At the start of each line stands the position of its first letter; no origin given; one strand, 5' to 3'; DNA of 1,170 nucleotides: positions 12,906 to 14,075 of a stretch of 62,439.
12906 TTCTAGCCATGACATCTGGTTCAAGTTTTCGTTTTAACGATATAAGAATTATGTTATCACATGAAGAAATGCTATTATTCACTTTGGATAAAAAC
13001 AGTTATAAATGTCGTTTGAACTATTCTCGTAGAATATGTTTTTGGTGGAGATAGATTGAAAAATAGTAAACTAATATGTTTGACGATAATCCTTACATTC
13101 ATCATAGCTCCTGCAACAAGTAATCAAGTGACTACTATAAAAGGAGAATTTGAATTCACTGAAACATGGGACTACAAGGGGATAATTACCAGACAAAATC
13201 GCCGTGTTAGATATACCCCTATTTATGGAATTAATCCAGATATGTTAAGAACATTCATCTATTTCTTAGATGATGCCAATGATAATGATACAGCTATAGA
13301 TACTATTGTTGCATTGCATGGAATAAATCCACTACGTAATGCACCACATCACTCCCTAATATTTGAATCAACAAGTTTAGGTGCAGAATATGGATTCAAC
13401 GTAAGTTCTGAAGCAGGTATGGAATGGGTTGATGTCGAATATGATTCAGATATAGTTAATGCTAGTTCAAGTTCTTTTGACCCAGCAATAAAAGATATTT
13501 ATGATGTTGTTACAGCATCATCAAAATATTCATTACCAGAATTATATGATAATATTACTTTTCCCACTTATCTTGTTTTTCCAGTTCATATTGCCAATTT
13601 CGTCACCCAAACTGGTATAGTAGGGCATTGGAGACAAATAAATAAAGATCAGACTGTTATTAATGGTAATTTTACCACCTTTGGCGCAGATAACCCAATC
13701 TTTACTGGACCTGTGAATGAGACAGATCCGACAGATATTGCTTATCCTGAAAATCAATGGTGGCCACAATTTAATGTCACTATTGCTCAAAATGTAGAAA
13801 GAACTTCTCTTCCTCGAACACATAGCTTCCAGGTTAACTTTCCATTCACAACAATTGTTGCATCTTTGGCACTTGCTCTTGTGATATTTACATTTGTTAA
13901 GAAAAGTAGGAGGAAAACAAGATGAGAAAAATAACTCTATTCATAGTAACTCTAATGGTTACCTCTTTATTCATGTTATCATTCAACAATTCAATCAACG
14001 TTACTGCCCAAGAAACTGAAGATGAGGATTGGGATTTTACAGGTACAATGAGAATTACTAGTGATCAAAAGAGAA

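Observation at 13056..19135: Orphan complex-I/Mrp-like membrane module with apparently dead proton-channel residues, co-operonic with two secreted glycoproteins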

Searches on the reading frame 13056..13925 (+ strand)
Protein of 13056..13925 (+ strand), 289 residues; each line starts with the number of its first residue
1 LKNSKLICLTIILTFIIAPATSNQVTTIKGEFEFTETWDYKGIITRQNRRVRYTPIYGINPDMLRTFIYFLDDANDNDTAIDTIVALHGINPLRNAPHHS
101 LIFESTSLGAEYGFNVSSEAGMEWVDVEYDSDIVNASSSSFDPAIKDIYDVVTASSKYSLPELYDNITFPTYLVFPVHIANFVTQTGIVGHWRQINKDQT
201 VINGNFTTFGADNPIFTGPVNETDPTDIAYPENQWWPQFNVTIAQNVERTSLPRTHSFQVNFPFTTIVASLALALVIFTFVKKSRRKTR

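Call 3: search_protein_families(library=pfam, proteins=[window:13056-13925:+], max_evalue=1)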
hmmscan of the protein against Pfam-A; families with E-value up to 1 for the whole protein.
window:13056-13925:+ (289 aa): 1 family
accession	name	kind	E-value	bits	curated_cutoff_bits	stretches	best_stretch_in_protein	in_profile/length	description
PF00746.26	Gram_pos_anchor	-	0.22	12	20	1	261-283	16-38/43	LPXTG cell wall anchor motif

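Call 4: search_protein_families(library=ncbifam, proteins=[window:13056-13925:+], max_evalue=1)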
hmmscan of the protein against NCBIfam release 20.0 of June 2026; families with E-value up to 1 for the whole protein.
window:13056-13925:+ (289 aa): 0 families

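Call 29: find_homologous_proteins(query=A5, max_evalue=0.01)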
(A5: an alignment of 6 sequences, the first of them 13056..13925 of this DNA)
Query A5 (6 sequences) (289 aa, profile of the alignment): 80 proteins with E <= 0.01 among 4376 candidates.
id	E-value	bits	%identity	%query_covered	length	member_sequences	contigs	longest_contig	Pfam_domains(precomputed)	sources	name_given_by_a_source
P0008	2.2e-145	501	64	99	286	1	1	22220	-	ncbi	-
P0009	9.2e-142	489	89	100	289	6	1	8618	-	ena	-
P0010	1.5e-138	479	81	95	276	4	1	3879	-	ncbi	-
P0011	7.4e-133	460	64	100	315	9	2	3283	-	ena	-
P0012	5.0e-131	454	80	95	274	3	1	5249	-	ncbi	-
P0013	4.5e-130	451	63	100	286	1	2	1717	-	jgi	jgi:hypothetical protein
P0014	2.4e-129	449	81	95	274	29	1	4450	-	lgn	-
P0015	3.6e-94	333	20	100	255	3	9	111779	-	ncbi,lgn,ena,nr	ncbi:MAG: hypothetical protein KAU62_07460 [Candidatus Heimdallarchaeota archaeon]|nr:hypothetical p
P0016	6.6e-91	322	23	93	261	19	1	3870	-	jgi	-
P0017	3.8e-90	320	21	100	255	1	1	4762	-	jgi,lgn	-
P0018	2.7e-89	317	21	100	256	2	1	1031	-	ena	-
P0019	1.6e-86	308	23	100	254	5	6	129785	-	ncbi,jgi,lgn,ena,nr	ncbi:MAG: hypothetical protein HeimAB125_21820 [Candidatus Heimdallarchaeota archaeon AB_125]|nr:MAG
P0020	4.3e-83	297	50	99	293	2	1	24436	-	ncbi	ncbi:MAG: hypothetical protein ACTSQF_10200 [Candidatus Heimdallarchaeaceae archaeon]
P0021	8.4e-83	296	53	100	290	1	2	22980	-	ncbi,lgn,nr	ncbi:MAG: hypothetical protein GOP50_07805 [Candidatus Heimdallarchaeota archaeon]|nr:hypothetical p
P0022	2.5e-82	294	25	39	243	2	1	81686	-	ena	-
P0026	3.5e-73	264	53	94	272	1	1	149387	-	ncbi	-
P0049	2.4e-50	189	36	93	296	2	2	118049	-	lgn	-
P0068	9.8e-47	177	33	100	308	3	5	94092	-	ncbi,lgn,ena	-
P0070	8.3e-46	174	25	33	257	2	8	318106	-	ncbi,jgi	ncbi:MAG: hypothetical protein ACTSVO_02100 [Candidatus Heimdallarchaeaceae archaeon]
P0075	4.5e-44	169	32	24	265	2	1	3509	-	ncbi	ncbi:MAG: hypothetical protein ACFFDS_09100 [Candidatus Thorarchaeota archaeon]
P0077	2.4e-40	157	20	100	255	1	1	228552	-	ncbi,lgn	-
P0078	2.4e-40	157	25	24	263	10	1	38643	-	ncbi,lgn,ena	-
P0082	4.1e-37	146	19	99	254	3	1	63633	-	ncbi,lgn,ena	-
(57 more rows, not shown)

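Call 30: find_encoding_contigs(protein=P0070, flank=10000, max_places=2)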
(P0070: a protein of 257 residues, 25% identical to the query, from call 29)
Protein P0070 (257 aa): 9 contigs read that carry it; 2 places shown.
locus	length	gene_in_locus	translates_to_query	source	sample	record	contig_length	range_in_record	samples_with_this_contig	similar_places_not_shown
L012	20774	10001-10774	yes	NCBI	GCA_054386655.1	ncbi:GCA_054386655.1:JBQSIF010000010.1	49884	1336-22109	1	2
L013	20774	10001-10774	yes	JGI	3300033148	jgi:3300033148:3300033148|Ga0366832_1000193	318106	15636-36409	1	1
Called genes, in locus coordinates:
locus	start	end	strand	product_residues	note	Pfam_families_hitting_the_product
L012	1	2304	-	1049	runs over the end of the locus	-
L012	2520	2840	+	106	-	PF02680:DUF211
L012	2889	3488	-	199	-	PF01558:POR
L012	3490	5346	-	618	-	PF01855:POR_N, PF12797:Fer4_2 (faint), PF02775:TPP_enzyme_C, PF12837:Fer4_6 (faint), PF12838:Fer4_7 (weak), PF14697:Fer4_21 (weak), PF00037:Fer4 (weak)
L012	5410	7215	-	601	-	PF00664:ABC_membrane, PF00005:ABC_tran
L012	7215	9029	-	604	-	PF00664:ABC_membrane, PF00005:ABC_tran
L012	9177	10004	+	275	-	-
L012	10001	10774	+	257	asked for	-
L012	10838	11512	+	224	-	-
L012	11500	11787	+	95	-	-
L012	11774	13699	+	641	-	-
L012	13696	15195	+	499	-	-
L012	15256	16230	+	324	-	PF00348:polyprenyl_synt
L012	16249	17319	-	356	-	PF01658:Inos-1-P_synth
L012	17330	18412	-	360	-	PF01658:Inos-1-P_synth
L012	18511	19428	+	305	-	PF01073:3Beta_HSD, PF01370:Epimerase, PF02719:Polysacc_synt_2, PF04321:RmlD_sub_bind, PF16363:GDP_Man_Dehyd, PF07993:NAD_binding_4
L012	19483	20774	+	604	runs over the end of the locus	PF08745:PIN_5 (faint)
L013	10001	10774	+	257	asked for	-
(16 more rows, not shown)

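Call 31: find_encoding_contigs(protein=P0026, flank=10000, max_places=2)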
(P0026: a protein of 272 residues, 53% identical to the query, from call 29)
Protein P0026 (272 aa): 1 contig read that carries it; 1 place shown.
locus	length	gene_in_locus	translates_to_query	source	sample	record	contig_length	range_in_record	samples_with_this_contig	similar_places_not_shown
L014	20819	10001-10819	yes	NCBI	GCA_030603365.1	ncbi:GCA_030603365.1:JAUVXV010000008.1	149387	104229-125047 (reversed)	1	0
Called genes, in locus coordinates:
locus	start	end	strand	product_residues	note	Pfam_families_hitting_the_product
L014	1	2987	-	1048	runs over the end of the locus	-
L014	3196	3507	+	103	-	PF02680:DUF211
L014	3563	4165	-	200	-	PF01558:POR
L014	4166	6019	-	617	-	PF01855:POR_N, PF12797:Fer4_2 (faint), PF02775:TPP_enzyme_C, PF12837:Fer4_6 (faint), PF13237:Fer4_10 (faint), PF14697:Fer4_21 (weak), PF12838:Fer4_7 (weak), PF00037:Fer4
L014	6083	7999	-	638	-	PF00664:ABC_membrane, PF00005:ABC_tran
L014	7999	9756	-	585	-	PF00664:ABC_membrane, PF00005:ABC_tran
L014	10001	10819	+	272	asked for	-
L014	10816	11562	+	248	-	-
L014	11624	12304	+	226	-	-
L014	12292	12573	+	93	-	-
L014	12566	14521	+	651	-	-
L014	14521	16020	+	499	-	-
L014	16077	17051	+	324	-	PF00348:polyprenyl_synt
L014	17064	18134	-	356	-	PF01658:Inos-1-P_synth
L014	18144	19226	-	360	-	PF01658:Inos-1-P_synth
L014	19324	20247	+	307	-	PF01073:3Beta_HSD, PF01370:Epimerase, PF02719:Polysacc_synt_2, PF04321:RmlD_sub_bind, PF16363:GDP_Man_Dehyd, PF07993:NAD_binding_4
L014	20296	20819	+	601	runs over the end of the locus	-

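Call 32: find_encoding_contigs(protein=P0068, flank=10000, max_places=2)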
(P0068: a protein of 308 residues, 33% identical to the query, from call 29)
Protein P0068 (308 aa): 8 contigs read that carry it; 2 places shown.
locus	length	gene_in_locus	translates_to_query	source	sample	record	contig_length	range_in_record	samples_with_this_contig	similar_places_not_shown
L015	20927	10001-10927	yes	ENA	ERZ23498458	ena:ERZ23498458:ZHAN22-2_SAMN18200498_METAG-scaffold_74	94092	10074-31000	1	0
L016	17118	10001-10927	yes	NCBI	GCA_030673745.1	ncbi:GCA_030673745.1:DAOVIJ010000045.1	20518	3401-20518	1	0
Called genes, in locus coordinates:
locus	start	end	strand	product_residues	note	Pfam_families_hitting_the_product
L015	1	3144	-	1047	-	-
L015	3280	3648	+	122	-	PF02680:DUF211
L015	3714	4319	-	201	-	PF01558:POR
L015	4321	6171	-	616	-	PF01855:POR_N, PF12797:Fer4_2 (faint), PF02775:TPP_enzyme_C, PF12837:Fer4_6 (faint), PF14697:Fer4_21 (weak), PF12838:Fer4_7 (weak), PF00037:Fer4 (weak)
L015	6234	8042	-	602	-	PF00664:ABC_membrane, PF00005:ABC_tran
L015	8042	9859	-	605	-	PF00664:ABC_membrane, PF00005:ABC_tran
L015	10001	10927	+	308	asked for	-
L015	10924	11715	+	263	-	-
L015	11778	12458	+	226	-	-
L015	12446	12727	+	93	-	-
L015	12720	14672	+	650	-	-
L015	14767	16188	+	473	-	PF00361:Proton_antipo_M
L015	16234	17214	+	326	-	PF00348:polyprenyl_synt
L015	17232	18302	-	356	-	PF01658:Inos-1-P_synth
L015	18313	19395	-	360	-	PF01658:Inos-1-P_synth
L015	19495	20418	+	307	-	PF01073:3Beta_HSD, PF01370:Epimerase, PF02719:Polysacc_synt_2, PF04321:RmlD_sub_bind, PF16363:GDP_Man_Dehyd, PF07993:NAD_binding_4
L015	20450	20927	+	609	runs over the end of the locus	-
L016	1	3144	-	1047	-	-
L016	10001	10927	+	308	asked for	-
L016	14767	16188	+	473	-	PF00361:Proton_antipo_M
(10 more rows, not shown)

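Call 34: find_encoding_contigs(protein=P0075, flank=10000, max_places=2)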
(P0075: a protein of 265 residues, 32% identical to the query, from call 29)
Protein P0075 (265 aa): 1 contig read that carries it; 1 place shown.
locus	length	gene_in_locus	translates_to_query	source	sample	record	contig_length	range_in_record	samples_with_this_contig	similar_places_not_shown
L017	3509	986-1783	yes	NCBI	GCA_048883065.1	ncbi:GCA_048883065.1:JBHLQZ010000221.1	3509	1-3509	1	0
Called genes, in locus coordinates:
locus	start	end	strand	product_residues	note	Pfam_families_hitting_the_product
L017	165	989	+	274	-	-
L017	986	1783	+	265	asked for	-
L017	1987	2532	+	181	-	-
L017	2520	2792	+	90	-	-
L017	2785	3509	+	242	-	?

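Call 35: find_encoding_contigs(protein=P0082, flank=10000, max_places=2)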
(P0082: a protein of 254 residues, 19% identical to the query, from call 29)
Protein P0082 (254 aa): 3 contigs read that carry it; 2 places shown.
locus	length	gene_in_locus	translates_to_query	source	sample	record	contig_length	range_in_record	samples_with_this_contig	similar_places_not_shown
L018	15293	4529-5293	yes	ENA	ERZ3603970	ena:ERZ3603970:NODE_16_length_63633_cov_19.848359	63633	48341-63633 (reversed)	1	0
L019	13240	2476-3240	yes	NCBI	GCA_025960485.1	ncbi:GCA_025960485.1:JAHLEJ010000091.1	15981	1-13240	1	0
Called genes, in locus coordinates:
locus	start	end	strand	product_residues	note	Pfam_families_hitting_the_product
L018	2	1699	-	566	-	?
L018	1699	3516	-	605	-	PF00664:ABC_membrane, PF00005:ABC_tran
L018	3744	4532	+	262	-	-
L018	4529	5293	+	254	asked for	-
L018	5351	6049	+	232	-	-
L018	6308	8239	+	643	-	-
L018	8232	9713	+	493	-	PF00361:Proton_antipo_M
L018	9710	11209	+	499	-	PF00361:Proton_antipo_M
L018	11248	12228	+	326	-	PF00348:polyprenyl_synt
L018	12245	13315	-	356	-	PF01658:Inos-1-P_synth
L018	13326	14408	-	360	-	PF01658:Inos-1-P_synth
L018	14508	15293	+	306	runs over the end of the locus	PF01073:3Beta_HSD, PF01370:Epimerase, PF04321:RmlD_sub_bind, PF16363:GDP_Man_Dehyd, PF02719:Polysacc_synt_2, PF07993:NAD_binding_4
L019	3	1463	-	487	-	?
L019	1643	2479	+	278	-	-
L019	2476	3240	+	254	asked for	-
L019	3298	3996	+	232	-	-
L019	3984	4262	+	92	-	-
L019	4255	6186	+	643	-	-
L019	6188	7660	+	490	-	PF00361:Proton_antipo_M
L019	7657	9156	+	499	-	PF00361:Proton_antipo_M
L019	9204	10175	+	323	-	PF00348:polyprenyl_synt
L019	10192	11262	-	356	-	PF01658:Inos-1-P_synth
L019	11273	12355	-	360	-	PF01658:Inos-1-P_synth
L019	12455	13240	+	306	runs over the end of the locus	PF01073:3Beta_HSD, PF01370:Epimerase, PF04321:RmlD_sub_bind, PF16363:GDP_Man_Dehyd, PF02719:Polysacc_synt_2, PF07993:NAD_binding_4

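Call 36: find_encoding_contigs(protein=P0049, flank=10000, max_places=2)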
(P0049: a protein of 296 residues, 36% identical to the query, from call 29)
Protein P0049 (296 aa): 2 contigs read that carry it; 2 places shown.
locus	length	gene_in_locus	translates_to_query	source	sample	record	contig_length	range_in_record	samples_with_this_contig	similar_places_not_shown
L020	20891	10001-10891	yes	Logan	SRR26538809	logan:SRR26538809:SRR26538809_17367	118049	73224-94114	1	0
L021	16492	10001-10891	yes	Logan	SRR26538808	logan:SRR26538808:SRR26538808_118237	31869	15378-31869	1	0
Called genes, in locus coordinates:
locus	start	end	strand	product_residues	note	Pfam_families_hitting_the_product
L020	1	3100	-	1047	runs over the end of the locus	-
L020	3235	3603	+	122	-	PF02680:DUF211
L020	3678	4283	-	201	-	PF01558:POR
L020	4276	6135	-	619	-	PF01855:POR_N, PF12797:Fer4_2 (faint), PF02775:TPP_enzyme_C, PF12837:Fer4_6 (faint), PF12838:Fer4_7 (weak), PF14697:Fer4_21 (weak), PF00037:Fer4 (weak)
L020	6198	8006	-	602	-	PF00664:ABC_membrane, PF00005:ABC_tran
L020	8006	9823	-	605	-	PF00664:ABC_membrane, PF00005:ABC_tran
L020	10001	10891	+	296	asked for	-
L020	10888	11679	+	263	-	-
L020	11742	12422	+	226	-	-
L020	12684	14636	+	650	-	-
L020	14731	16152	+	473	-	PF00361:Proton_antipo_M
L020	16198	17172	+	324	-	PF00348:polyprenyl_synt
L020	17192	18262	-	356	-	PF01658:Inos-1-P_synth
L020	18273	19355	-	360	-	PF01658:Inos-1-P_synth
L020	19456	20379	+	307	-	PF01073:3Beta_HSD, PF01370:Epimerase, PF04321:RmlD_sub_bind, PF16363:GDP_Man_Dehyd, PF02719:Polysacc_synt_2, PF07993:NAD_binding_4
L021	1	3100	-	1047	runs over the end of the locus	-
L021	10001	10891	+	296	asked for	-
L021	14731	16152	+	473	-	PF00361:Proton_antipo_M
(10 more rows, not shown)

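Call 42: search_protein_families(library=pfam, proteins=[L012:10829-11512:+, L015:11778-12458:+, L017:1837-2532:+, L018:5351-6049:+, L014:11624-12304:+, L012:11500-11787:+, L015:12446-12727:+, L017:2520-2792:+, L018:6037-6315:+, L014:12292-12573:+], max_evalue=10)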
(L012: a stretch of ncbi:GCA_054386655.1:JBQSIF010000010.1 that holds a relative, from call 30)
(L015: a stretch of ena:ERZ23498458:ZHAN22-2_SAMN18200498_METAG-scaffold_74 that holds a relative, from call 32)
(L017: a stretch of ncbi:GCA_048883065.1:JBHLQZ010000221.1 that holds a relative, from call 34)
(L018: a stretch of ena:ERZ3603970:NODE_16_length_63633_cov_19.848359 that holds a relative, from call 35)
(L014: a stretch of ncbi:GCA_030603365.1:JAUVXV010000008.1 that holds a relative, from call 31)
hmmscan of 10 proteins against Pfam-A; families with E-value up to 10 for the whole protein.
L012:10829-11512:+ (227 aa): 0 families

L015:11778-12458:+ (226 aa): 1 family
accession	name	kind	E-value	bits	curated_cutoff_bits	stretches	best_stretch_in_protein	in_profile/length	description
PF11992.13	TgpA_N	-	1.9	7.9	30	0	13-102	55-141/333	TgpA N-terminal domain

L017:1837-2532:+ (231 aa): 4 families
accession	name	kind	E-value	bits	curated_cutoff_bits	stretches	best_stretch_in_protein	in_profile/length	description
PF06143.16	Baculo_11_kDa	-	0.13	12.3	28.4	1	195-227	43-75/84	Baculovirus 11 kDa family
PF13687.11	DUF4153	-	0.37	10.3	27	1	46-226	2-163/373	Domain of unknown function (DUF4153)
PF04530.17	Viral_Beta_CD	-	0.7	10.7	23.4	1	184-222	44-79/123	Viral Beta C/D like family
PF11992.13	TgpA_N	-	0.95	8.8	30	1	7-164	15-176/333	TgpA N-terminal domain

L018:5351-6049:+ (232 aa): 1 family
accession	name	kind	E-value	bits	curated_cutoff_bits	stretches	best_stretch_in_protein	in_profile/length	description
PF02687.27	FtsX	-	0.011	16.2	25.5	1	148-220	46-117/120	FtsX-like permease C-terminal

L014:11624-12304:+ (226 aa): 0 families

L012:11500-11787:+ (95 aa): 5 families
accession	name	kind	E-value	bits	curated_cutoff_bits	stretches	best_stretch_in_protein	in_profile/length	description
PF23809.1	Phage_holin_9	-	0.19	12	27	1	11-84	31-102/130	Bacteriophage holin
PF09605.15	Trep_Strep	-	0.24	11.8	28.7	1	4-69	30-95/185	Hypothetical bacterial integral membrane protein (Trep_Strep)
PF00420.29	Oxidored_q2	-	1.8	8.8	26.1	1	7-71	2-65/95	NADH-ubiquinone/plastoquinone oxidoreductase chain 4L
PF14023.12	Bestrophin-like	-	6.8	6.6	32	1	32-80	174-222/232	Bestrophin-like domain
PF13567.11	DUF4131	-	8.1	6.6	31.6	1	6-52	5-52/165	Domain of unknown function (DUF4131)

L015:12446-12727:+ (93 aa): 9 families
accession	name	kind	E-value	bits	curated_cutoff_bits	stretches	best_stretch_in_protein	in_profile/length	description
PF01027.25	Bax1-I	-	0.0022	18.2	34.1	1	5-75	98-171/207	Inhibitor of apoptosis-promoting Bax1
PF03779.20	SPW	-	0.0025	18.7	31.5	1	24-79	25-78/93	SPW repeat domain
PF23994.1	DUF7312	-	0.023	15.4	27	1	51-66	34-49/56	Domain of unknown function (DUF7312)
PF13755.11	Sensor_TM1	-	0.031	14.5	26.6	1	44-80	5-43/68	Sensor N-terminal transmembrane domain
PF09773.14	Meckelin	-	0.083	11.3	25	1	7-86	358-434/825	Meckelin (Transmembrane protein 67)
PF04932.20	Wzy_C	-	1.6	8.9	31.7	1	2-49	11-60/149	O-Antigen ligase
PF00746.26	Gram_pos_anchor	-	3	8.4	20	1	53-72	15-34/43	LPXTG cell wall anchor motif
PF11239.13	DUF3040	-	7.3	7.4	24.7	2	28-70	42-82/84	Protein of unknown function (DUF3040)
PF10966.13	DUF2768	-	9.3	7.3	23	0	6-45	5-50/58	Protein of unknown function (DUF2768)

L017:2520-2792:+ (90 aa): 2 families
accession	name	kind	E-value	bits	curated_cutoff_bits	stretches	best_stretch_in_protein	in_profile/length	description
PF23494.1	bPH_10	-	0.04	13.8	27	1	10-85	13-89/151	YqeB-like bacterial PH domain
PF10951.13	DUF2776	-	0.28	10.9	26.1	2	4-43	227-266/348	Protein of unknown function (DUF2776)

L018:6037-6315:+ (92 aa): 7 families
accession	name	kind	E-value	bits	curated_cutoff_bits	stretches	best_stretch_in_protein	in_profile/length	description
PF24661.1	DUF7649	-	0.45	11.1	27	1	11-67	28-83/85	Domain of unknown function (DUF7649)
PF11446.13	DUF2897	-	0.48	10.8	25.2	1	7-30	7-32/54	Protein of unknown function (DUF2897)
PF01529.25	DHHC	-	1.2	9.6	28.7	1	3-82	53-123/133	DHHC palmitoyltransferase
PF12679.13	ABC2_membrane_2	-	1.4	8.5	27.2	1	7-86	124-214/283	ABC-2 family transporter protein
PF00420.29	Oxidored_q2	-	4.5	7.5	26.1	1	7-57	2-57/95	NADH-ubiquinone/plastoquinone oxidoreductase chain 4L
PF22571.1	LiaI-LiaF-TM_PspC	-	7.3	6.8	27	1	28-83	22-78/142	PspC transmembrane region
PF01040.23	UbiA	-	8.4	6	34.2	1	4-71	70-133/250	UbiA prenyltransferase family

L014:12292-12573:+ (93 aa): 5 families
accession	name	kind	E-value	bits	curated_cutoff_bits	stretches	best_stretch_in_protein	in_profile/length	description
PF19762.4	DUF6249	-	0.059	13.8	33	2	11-40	61-92/104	Domain of unknown function (DUF6249)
PF13398.12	Peptidase_M50B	-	0.06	13.5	26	1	9-76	92-158/201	Peptidase M50B-like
PF00420.29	Oxidored_q2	-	2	8.6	26.1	1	8-67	3-62/95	NADH-ubiquinone/plastoquinone oxidoreductase chain 4L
PF13273.12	DUF4064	-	2.7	8.7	32.1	1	3-46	59-101/102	Protein of unknown function (DUF4064)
PF13567.11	DUF4131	-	8.9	6.4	31.6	1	7-59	7-61/165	Domain of unknown function (DUF4131)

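Call 43: search_protein_families(library=pfam, proteins=[L012:11774-13699:+, L014:12566-14521:+, L015:12720-14672:+, L018:6308-8239:+, L012:13696-15195:+, L014:14521-16020:+, L015:14767-16188:+, L018:9710-11209:+, L018:8232-9713:+], max_evalue=1)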
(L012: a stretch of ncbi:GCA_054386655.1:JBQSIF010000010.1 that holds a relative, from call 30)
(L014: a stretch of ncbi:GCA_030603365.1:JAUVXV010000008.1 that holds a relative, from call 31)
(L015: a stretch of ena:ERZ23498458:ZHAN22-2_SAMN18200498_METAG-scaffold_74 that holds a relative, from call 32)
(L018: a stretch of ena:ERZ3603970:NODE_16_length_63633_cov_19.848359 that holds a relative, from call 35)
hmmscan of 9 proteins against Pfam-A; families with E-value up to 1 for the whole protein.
L012:11774-13699:+ (641 aa): 0 families

L014:12566-14521:+ (651 aa): 0 families

L015:12720-14672:+ (650 aa): 1 family
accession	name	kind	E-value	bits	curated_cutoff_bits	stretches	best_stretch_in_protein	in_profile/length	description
PF13677.11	MotB_plug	-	0.077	13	24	0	117-138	16-37/58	Membrane MotB of proton-channel complex MotA/MotB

L018:6308-8239:+ (643 aa): 0 families

L012:13696-15195:+ (499 aa): 0 families

L014:14521-16020:+ (499 aa): 0 families

L015:14767-16188:+ (473 aa): 1 family
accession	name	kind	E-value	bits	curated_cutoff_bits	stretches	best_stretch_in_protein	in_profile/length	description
PF00361.26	Proton_antipo_M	-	1.9e-12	47.4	21.5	1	135-409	22-292/294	NADH:quinone oxidoreductase/Mrp antiporter, TM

L018:9710-11209:+ (499 aa): 2 families
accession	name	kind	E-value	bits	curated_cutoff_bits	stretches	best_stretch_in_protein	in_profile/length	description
PF00361.26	Proton_antipo_M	-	1.2e-13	51.4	21.5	1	136-433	1-293/294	NADH:quinone oxidoreductase/Mrp antiporter, TM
PF07954.16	DUF1689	-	0.28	12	25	0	329-379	16-66/148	Protein of unknown function (DUF1689)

L018:8232-9713:+ (493 aa): 1 family
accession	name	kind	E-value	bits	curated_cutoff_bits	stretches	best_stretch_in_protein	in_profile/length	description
PF00361.26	Proton_antipo_M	-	2.6e-09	37.2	21.5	1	128-421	1-289/294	NADH:quinone oxidoreductase/Mrp antiporter, TM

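Call 60: predict_structure(alignment_id=A6)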
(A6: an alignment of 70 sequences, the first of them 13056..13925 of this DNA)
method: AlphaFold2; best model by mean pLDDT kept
length: 289 residues; sequences in the alignment: 70
mean_pLDDT: 80.1   pTM: 0.69
mean pLDDT of the five models: 80.1, 79.3, 76.6, 76.4, 76.4
residues with pLDDT >= 90: 128; 70-90: 85; 50-70: 52; < 50: 24
segments of 3 or more residues with pLDDT < 50: 22-31, 53-59, 255-261
pLDDT, mean of each block of 10 residues (from residue 1): 76 72 39 73 77 46 80 91 94 70 81 93 95 96 94 90 91 95 93 91 91 71 57 68 88 56 75 93 86
secondary structure, 60 per line:
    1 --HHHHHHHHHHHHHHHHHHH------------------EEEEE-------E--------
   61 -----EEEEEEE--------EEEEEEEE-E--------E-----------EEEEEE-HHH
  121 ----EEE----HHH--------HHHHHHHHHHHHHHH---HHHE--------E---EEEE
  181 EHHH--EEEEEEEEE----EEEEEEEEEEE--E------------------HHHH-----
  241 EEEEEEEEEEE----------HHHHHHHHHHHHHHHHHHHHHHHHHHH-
elements in order: H3-21 E40-44 E66-72 E81-88 E111-116 E125-127 H143-157 E177-181 E187-195 E200-210 H232-235 E241-251 H262-288
